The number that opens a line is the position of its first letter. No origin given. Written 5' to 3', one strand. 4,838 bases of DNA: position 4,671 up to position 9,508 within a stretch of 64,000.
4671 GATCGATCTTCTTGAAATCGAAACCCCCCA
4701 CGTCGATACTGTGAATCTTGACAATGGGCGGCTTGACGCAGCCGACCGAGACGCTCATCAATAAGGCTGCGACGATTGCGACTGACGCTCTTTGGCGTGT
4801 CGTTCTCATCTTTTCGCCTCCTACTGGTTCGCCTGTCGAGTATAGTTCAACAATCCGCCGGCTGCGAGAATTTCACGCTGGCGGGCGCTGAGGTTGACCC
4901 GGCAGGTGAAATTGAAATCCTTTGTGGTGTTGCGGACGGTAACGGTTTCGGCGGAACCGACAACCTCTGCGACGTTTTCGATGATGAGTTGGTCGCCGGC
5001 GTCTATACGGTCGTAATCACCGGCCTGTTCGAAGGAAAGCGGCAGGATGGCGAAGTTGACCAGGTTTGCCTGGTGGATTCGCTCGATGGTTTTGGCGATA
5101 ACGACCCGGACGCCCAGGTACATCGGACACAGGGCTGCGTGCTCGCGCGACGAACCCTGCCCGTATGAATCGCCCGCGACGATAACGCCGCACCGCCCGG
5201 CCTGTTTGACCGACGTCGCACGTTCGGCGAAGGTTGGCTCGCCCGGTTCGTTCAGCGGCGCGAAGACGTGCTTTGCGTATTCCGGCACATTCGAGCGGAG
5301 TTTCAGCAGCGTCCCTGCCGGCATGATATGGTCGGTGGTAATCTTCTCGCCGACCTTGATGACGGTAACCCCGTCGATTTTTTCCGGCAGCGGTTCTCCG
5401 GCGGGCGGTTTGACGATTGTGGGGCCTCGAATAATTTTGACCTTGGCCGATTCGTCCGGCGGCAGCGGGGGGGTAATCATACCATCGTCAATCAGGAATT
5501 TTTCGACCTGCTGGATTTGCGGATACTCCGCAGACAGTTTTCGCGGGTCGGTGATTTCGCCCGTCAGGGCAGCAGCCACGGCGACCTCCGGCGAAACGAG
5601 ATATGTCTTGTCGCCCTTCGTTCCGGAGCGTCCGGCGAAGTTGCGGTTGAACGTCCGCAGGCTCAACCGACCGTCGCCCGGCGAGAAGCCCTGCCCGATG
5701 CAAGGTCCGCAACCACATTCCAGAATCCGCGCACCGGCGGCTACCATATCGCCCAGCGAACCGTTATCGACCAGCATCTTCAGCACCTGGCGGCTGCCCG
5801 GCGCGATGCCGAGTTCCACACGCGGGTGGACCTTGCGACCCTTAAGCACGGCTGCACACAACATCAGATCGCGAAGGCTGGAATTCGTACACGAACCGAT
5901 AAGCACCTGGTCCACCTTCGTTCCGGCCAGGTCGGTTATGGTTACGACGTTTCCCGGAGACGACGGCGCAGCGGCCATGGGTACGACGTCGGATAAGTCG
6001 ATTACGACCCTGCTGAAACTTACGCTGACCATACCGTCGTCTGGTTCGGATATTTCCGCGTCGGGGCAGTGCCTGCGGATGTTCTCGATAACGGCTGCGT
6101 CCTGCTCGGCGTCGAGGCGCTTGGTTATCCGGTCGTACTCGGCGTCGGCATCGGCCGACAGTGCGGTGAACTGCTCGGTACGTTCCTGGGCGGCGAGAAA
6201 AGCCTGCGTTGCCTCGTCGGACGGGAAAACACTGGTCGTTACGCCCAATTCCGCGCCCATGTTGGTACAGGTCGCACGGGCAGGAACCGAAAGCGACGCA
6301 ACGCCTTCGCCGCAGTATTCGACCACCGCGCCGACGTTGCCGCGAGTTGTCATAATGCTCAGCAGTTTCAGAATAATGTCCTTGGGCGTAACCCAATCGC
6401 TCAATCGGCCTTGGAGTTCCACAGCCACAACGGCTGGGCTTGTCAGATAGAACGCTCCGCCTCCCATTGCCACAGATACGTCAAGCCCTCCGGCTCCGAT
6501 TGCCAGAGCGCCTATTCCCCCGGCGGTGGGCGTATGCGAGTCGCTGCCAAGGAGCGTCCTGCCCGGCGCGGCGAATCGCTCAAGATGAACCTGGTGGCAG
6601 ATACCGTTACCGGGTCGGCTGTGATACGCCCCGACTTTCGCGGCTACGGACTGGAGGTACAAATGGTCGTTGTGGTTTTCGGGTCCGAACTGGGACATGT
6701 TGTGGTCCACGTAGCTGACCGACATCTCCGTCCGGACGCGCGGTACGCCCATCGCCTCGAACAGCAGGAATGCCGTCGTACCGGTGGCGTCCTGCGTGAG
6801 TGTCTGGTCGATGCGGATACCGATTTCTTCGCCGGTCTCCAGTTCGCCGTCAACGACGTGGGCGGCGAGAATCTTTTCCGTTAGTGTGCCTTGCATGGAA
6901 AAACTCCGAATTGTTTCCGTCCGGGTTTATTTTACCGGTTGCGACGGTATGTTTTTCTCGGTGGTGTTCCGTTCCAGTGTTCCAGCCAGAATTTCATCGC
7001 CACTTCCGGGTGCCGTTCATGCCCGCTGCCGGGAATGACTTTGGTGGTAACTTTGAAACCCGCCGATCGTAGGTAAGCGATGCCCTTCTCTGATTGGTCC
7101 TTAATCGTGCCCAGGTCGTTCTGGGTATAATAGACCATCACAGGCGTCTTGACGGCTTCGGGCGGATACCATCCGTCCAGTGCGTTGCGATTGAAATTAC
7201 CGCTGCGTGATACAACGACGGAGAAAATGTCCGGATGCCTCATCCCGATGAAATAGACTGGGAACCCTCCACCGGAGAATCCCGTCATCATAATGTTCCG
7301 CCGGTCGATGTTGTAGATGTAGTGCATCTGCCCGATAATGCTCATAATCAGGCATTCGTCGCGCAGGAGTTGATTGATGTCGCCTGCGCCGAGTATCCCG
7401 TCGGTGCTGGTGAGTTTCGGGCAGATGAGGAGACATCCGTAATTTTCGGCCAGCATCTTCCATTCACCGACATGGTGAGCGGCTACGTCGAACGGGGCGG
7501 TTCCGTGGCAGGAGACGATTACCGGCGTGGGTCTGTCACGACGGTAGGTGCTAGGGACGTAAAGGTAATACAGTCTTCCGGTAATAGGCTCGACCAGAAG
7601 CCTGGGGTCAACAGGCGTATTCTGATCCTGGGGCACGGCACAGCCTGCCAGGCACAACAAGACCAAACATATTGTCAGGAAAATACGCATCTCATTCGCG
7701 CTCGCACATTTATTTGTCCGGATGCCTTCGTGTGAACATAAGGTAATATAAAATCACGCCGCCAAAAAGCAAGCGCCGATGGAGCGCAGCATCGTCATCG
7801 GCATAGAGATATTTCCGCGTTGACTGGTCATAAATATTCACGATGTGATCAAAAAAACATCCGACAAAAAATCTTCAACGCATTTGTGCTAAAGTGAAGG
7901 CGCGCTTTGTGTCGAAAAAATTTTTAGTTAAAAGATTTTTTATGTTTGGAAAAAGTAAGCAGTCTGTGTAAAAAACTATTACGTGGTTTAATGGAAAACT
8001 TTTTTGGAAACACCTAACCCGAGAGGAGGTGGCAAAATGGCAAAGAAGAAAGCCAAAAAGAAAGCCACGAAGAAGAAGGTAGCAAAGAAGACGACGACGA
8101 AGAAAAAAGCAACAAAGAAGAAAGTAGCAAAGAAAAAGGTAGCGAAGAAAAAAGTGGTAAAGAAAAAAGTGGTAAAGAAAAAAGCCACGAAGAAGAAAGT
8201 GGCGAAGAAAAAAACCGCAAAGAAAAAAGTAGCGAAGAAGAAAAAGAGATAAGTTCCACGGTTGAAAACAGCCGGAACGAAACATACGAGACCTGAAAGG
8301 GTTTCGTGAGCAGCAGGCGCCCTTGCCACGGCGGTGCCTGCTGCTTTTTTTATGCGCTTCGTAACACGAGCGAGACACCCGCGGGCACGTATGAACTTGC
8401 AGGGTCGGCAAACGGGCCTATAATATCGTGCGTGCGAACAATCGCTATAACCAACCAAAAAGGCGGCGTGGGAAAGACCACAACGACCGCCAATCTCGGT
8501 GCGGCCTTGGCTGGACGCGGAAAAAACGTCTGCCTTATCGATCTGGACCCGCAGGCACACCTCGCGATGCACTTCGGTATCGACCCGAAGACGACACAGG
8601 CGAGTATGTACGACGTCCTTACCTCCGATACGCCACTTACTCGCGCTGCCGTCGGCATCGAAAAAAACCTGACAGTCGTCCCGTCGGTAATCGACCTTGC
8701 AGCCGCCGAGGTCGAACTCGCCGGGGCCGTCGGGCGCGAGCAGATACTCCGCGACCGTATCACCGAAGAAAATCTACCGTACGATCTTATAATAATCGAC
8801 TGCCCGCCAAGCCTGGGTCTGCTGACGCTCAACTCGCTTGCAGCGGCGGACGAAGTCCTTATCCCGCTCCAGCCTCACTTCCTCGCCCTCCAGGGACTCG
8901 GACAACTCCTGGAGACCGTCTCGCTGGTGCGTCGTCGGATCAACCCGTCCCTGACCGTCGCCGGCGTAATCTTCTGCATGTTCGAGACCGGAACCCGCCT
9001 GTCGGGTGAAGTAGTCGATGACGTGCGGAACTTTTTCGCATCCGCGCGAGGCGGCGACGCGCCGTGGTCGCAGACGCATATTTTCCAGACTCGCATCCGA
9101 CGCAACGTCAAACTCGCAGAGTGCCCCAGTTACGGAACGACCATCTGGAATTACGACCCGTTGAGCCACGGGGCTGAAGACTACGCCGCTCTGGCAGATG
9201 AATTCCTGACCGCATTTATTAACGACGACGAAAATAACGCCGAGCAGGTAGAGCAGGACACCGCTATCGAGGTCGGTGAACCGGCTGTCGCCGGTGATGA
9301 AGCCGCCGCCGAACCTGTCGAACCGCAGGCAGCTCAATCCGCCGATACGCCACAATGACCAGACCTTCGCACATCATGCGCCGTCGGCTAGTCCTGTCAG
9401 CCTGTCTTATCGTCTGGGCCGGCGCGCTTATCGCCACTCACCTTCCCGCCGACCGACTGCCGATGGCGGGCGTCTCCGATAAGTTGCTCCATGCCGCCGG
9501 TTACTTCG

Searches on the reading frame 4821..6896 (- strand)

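Call 98: search_protein_families(library=pfam, proteins=[window:4821-6896:-], max_evalue=0.0001)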
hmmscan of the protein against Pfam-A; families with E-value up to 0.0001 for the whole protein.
window:4821-6896:- (691 aa): 2 families
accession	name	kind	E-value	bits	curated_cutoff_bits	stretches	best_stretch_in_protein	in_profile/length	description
PF00330.25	Aconitase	-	6.7e-102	342.3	28.7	1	7-446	1-463/463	Aconitase family (aconitate hydratase)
PF00694.25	Aconitase_C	-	2.3e-19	70.5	22.8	1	553-624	59-130/131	Aconitase C-terminal domain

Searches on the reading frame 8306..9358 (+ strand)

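Call 98: search_protein_families(library=pfam, proteins=[window:8306-9358:+], max_evalue=0.0001)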
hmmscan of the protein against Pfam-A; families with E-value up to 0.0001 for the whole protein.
window:8306-9358:+ (350 aa): 7 families
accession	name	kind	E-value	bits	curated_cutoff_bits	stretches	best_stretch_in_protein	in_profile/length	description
PF13614.12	AAA_31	-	9.6e-56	188.9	27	1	44-217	2-176/177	AAA domain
PF01656.29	CbiA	-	1.8e-22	80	25.4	1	46-279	1-124/125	CobQ/CobB/MinD/ParA nucleotide binding domain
PF06564.18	CBP_BcsQ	-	3.7e-14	53.3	21.3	1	45-185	3-142/234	Cellulose biosynthesis protein BcsQ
PF09140.17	MipZ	-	6.1e-11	42.6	20.7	1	45-209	2-150/262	ATPase MipZ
PF10609.15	ParA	-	6.6e-10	39.3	27.1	1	44-196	4-151/246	NUBPL iron-transfer P-loop NTPase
PF02374.21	ArsA_ATPase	-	4.2e-07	29.9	24.3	1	51-98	8-55/305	Anion-transporting ATPase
PF00142.24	Fer4_NifH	-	3.5e-06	27.1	25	1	46-85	3-41/271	4Fe-4S iron sulfur cluster binding proteins, NifH/frxC family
